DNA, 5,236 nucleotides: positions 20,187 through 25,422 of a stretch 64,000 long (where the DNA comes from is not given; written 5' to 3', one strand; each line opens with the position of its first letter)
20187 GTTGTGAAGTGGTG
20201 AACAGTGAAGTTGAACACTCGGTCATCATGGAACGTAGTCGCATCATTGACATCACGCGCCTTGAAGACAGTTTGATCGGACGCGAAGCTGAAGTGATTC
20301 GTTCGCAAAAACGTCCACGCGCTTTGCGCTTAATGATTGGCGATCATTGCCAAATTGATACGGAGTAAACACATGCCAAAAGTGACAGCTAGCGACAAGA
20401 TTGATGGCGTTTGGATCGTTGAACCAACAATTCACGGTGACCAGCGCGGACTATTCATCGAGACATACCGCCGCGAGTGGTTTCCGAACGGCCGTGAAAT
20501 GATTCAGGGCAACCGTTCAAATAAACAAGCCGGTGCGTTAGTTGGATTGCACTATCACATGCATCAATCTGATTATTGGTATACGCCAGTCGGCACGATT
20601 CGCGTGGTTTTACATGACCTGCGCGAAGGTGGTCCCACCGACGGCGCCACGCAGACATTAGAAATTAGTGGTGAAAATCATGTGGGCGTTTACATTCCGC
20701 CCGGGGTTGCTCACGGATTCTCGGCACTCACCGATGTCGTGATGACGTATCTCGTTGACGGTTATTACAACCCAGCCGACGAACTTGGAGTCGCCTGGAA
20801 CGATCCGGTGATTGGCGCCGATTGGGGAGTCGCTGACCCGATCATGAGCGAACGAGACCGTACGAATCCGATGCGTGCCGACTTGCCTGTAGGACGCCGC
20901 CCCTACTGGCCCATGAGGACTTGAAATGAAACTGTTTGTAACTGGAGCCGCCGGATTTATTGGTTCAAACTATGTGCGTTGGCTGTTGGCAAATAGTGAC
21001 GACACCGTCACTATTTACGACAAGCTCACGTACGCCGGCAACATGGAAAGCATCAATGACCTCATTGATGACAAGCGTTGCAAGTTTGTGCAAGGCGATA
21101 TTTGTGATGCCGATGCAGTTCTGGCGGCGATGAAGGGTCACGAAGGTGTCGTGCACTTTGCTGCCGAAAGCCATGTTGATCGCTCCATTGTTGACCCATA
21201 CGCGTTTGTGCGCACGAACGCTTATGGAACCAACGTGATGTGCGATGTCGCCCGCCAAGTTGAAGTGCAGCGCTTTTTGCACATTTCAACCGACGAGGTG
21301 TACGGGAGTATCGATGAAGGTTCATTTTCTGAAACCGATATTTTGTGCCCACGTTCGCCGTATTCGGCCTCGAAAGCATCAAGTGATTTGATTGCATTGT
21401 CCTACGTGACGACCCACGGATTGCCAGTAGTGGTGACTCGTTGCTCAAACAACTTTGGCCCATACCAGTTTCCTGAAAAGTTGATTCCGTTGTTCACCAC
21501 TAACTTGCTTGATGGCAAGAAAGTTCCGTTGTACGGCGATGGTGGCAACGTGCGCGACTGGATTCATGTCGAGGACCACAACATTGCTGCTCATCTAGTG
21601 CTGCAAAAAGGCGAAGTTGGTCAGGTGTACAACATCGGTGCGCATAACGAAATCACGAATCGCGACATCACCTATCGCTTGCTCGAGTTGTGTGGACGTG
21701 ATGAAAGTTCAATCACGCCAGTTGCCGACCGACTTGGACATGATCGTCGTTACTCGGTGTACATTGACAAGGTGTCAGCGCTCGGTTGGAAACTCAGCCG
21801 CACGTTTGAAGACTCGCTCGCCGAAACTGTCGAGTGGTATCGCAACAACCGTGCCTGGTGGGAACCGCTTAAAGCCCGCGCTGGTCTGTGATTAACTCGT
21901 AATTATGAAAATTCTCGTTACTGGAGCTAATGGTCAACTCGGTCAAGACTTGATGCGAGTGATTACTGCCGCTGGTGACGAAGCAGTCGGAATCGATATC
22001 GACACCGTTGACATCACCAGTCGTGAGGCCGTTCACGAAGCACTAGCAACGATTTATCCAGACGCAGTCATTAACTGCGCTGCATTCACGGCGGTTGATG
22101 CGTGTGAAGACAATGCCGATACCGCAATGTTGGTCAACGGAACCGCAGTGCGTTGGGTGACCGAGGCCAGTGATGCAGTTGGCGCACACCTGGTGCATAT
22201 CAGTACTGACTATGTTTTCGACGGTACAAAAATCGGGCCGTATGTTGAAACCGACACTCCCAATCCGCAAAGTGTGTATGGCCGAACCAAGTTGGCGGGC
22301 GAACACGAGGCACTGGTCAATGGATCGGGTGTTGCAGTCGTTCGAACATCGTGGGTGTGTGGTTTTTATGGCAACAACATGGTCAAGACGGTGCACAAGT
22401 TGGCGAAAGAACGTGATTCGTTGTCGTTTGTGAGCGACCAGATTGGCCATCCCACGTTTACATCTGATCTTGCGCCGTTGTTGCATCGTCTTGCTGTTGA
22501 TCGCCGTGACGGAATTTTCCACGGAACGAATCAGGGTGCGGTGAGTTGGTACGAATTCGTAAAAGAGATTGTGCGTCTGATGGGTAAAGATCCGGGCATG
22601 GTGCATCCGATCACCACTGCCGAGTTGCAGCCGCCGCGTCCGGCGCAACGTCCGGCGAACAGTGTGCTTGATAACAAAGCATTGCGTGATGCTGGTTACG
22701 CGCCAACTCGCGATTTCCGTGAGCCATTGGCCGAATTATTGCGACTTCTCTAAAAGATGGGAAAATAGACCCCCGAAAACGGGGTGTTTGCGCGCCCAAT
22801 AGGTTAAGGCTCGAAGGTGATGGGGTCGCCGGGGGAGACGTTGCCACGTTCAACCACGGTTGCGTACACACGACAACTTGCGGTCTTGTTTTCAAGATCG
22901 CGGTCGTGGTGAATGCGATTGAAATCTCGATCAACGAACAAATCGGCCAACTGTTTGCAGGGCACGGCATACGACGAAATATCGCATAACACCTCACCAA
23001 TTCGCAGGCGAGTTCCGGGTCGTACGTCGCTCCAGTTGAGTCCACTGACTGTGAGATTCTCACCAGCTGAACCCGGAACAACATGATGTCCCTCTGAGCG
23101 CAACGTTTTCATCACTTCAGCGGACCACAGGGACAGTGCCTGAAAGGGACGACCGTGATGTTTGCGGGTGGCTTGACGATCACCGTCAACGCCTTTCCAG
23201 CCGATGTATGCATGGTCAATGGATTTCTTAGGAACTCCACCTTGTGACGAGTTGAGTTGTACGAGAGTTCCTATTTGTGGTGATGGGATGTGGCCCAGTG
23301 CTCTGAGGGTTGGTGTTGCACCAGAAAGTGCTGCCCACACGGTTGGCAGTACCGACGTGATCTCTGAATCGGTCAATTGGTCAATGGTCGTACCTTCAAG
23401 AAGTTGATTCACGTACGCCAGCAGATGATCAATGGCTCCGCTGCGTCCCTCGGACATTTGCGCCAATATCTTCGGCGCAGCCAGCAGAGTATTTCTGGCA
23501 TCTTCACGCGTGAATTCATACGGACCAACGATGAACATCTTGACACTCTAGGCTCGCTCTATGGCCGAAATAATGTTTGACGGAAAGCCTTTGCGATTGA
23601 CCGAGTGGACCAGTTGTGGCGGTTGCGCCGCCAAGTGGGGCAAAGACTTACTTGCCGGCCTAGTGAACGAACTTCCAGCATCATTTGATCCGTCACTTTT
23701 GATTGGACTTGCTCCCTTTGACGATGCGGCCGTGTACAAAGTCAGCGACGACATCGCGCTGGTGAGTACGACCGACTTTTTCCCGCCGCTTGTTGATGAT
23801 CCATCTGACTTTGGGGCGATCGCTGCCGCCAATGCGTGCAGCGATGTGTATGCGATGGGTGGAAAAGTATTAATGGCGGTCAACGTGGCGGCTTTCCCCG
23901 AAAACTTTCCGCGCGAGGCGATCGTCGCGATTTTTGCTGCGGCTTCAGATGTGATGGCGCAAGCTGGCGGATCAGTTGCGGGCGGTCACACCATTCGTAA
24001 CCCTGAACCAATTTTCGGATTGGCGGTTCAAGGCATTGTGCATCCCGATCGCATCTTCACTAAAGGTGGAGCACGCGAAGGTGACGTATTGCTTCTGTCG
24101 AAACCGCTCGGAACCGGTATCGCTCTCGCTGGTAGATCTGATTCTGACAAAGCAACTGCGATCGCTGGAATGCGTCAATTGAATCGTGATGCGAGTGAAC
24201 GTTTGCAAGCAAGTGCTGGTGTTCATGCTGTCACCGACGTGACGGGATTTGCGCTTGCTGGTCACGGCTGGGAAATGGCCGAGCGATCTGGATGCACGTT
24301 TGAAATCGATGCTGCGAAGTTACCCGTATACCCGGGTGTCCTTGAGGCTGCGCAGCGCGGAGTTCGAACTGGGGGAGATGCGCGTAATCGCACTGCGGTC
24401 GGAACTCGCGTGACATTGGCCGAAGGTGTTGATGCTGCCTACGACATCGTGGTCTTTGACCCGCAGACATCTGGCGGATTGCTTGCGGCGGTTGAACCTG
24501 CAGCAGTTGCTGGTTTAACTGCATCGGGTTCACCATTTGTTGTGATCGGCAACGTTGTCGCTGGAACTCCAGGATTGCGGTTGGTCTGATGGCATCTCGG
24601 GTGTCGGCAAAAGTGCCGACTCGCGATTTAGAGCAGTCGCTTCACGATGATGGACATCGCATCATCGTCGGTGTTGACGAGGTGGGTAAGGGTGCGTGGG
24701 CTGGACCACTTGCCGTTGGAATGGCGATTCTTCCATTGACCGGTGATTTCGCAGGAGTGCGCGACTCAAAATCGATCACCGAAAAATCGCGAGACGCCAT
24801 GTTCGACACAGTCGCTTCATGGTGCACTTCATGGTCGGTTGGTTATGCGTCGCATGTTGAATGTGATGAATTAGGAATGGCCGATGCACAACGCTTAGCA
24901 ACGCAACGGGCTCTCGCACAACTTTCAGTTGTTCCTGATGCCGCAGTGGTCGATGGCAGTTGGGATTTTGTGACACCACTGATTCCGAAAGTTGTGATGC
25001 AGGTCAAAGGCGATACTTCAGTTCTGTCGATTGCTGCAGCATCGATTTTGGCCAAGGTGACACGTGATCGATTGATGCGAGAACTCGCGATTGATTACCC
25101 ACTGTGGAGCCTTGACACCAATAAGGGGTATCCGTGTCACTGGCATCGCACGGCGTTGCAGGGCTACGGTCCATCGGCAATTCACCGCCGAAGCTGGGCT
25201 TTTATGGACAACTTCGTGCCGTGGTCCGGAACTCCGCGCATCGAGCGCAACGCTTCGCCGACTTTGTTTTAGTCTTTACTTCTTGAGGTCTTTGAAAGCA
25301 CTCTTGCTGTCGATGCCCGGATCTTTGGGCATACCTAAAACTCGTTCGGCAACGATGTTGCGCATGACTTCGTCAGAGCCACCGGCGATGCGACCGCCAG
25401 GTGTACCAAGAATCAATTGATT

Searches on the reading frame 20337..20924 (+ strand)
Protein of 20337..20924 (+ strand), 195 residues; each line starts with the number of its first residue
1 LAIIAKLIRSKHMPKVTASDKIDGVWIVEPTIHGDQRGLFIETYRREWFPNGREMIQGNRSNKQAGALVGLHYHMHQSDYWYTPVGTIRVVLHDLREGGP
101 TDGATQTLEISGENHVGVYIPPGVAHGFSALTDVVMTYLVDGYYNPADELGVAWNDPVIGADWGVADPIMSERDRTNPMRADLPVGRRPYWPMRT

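Call 47: search_protein_families(library=pfam, proteins=[window:20337-20924:+])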
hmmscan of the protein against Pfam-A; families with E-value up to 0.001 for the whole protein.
window:20337-20924:+ (195 aa): 2 families
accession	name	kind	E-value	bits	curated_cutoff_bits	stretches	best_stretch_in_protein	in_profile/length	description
PF00908.23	dTDP_sugar_isom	-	1.4e-42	145.8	27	1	21-179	3-165/168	dTDP-4-dehydrorhamnose 3,5-epimerase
PF14667.12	Polysacc_synt_C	-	0.00044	20.8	28.7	1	33-136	1-93/111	Polysaccharide biosynthesis C-terminal domain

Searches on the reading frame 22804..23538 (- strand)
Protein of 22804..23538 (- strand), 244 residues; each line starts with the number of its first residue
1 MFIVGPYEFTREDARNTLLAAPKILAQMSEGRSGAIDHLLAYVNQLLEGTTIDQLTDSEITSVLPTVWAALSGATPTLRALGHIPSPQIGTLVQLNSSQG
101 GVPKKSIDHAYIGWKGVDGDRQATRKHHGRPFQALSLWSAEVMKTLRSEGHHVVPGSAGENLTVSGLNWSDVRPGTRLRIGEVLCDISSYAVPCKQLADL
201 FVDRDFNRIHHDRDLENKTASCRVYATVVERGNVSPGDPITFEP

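Call 47: search_protein_families(library=pfam, proteins=[window:22804-23538:-])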
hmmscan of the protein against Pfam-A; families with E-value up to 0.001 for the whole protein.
window:22804-23538:- (244 aa): 1 family
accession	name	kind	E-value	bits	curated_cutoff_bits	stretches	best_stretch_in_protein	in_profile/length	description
PF03473.23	MOSC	-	1.4e-18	67.5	22.7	1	125-241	2-120/120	MOSC domain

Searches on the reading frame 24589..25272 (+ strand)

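Call 47: search_protein_families(library=pfam, proteins=[window:24589-25272:+])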
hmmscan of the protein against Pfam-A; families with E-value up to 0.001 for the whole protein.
window:24589-25272:+ (227 aa): 1 family
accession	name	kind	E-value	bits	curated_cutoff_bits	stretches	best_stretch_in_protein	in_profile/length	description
PF01351.25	RNase_HII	-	4.4e-28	99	25.8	1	27-204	1-197/199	Ribonuclease HII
